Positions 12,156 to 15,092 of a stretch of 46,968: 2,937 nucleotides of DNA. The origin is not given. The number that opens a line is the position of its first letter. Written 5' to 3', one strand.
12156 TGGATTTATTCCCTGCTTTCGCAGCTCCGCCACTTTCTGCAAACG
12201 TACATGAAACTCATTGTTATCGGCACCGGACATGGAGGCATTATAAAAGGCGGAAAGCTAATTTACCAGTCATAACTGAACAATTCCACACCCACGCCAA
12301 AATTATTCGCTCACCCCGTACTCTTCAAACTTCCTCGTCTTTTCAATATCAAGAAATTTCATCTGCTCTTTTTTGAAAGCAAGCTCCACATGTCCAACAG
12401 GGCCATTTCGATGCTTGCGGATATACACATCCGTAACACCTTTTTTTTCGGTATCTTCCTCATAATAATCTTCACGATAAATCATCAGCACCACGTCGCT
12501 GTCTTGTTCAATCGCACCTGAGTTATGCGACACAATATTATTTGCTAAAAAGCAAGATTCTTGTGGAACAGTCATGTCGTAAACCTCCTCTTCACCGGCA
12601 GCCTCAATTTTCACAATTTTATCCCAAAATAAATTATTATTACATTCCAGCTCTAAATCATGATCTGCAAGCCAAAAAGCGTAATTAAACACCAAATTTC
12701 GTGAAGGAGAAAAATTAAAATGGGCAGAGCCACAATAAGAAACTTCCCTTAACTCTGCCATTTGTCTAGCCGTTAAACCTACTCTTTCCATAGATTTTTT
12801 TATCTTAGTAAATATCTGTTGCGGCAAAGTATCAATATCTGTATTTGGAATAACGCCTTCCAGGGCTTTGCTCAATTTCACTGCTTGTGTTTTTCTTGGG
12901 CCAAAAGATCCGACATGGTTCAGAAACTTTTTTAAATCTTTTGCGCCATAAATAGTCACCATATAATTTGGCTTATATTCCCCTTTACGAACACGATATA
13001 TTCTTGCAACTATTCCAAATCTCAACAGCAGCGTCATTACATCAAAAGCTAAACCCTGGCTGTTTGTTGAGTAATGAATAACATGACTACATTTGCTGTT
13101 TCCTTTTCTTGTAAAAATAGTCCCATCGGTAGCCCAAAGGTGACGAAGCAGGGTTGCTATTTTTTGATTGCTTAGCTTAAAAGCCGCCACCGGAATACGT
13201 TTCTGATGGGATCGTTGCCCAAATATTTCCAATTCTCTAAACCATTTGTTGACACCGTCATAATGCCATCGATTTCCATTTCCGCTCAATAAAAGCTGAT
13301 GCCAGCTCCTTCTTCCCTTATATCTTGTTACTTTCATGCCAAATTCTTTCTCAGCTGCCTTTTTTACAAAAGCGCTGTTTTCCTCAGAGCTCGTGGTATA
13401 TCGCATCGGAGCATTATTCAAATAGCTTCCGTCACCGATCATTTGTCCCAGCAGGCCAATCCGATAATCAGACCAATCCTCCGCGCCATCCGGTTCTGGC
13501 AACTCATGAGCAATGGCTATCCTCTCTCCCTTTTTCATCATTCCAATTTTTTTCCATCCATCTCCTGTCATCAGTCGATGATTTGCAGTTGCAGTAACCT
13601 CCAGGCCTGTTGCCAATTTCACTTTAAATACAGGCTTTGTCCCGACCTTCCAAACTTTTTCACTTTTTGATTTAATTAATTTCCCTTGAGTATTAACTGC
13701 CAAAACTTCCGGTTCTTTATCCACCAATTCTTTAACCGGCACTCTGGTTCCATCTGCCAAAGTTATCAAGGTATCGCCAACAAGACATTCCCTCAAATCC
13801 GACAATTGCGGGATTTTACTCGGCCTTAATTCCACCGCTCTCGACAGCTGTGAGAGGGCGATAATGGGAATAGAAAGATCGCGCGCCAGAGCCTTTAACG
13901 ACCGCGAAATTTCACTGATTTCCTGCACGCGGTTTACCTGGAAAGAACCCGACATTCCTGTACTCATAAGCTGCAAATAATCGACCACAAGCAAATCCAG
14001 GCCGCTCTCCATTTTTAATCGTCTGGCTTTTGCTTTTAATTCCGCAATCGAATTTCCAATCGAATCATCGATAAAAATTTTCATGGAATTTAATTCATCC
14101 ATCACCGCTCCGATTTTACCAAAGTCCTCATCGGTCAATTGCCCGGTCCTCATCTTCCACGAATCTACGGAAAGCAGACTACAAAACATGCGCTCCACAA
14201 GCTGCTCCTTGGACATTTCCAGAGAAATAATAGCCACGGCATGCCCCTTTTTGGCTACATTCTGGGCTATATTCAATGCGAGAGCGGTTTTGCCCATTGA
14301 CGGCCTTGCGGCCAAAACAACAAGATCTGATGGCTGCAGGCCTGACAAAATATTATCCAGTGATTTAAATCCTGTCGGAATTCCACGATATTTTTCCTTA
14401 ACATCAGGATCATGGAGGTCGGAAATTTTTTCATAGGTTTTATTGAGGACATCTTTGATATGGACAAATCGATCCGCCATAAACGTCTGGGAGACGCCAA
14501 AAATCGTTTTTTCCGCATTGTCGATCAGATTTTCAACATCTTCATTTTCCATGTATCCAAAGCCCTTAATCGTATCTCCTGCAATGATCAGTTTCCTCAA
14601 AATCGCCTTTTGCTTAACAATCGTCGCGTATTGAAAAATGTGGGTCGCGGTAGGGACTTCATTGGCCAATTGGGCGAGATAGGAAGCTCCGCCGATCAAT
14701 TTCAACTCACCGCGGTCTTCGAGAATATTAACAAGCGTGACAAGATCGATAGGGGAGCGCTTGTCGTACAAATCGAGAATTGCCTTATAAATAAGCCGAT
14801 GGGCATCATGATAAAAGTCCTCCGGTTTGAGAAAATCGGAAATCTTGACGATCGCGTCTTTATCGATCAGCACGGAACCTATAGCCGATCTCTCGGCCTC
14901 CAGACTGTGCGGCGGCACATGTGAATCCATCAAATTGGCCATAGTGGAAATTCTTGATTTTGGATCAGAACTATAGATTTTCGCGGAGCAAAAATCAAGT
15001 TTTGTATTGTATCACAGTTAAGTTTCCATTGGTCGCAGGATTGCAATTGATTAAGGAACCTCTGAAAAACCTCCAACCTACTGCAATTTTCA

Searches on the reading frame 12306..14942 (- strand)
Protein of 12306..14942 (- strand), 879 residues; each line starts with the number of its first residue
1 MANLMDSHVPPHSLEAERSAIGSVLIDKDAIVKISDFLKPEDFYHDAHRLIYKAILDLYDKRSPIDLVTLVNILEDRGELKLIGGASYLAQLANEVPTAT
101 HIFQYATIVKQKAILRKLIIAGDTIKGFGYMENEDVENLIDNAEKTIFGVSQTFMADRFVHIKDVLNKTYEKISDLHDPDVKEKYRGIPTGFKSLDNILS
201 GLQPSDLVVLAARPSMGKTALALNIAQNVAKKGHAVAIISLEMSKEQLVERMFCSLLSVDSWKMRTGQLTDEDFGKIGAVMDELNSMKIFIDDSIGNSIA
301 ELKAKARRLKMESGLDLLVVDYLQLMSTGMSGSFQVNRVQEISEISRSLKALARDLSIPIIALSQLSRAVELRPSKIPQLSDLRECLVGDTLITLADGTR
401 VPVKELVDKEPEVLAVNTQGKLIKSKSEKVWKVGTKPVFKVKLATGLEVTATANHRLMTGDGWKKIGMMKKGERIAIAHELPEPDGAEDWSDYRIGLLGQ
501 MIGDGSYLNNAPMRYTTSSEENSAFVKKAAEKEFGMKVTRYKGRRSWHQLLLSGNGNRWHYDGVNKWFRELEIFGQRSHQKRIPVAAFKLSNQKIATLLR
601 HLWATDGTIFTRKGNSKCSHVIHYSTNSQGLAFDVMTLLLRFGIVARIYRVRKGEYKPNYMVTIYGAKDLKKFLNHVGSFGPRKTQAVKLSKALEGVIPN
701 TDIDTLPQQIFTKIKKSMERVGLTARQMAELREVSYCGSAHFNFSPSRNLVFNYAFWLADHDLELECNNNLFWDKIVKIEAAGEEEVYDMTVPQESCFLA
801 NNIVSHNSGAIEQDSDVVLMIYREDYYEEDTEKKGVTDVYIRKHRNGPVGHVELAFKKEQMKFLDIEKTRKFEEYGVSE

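Call 56: search_protein_families(library=pfam, proteins=[window:12306-14942:-], max_evalue=0.00001)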
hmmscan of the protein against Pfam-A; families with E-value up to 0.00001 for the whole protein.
window:12306-14942:- (879 aa): 6 families
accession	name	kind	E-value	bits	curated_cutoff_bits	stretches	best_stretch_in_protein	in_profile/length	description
PF03796.21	DnaB_C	-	1.5e-96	323.1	27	2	187-385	1-197/255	DnaB-like helicase C terminal domain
PF00772.26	DnaB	-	1.5e-34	118.6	23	1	10-111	2-103/103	DnaB-like helicase N terminal domain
PF14890.11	Intein_splicing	-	5.3e-25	88.5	35.8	1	393-807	1-155/155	Intein splicing domain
PF14528.11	LAGLIDADG_3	-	2.5e-24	85.8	22.5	1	595-678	3-82/82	LAGLIDADG-like domain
PF13481.12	AAA_25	-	1e-08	35.5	27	1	187-357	14-181/195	AAA domain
PF06745.19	ATPase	-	8e-06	25.8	26.6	0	188-253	1-68/231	KaiC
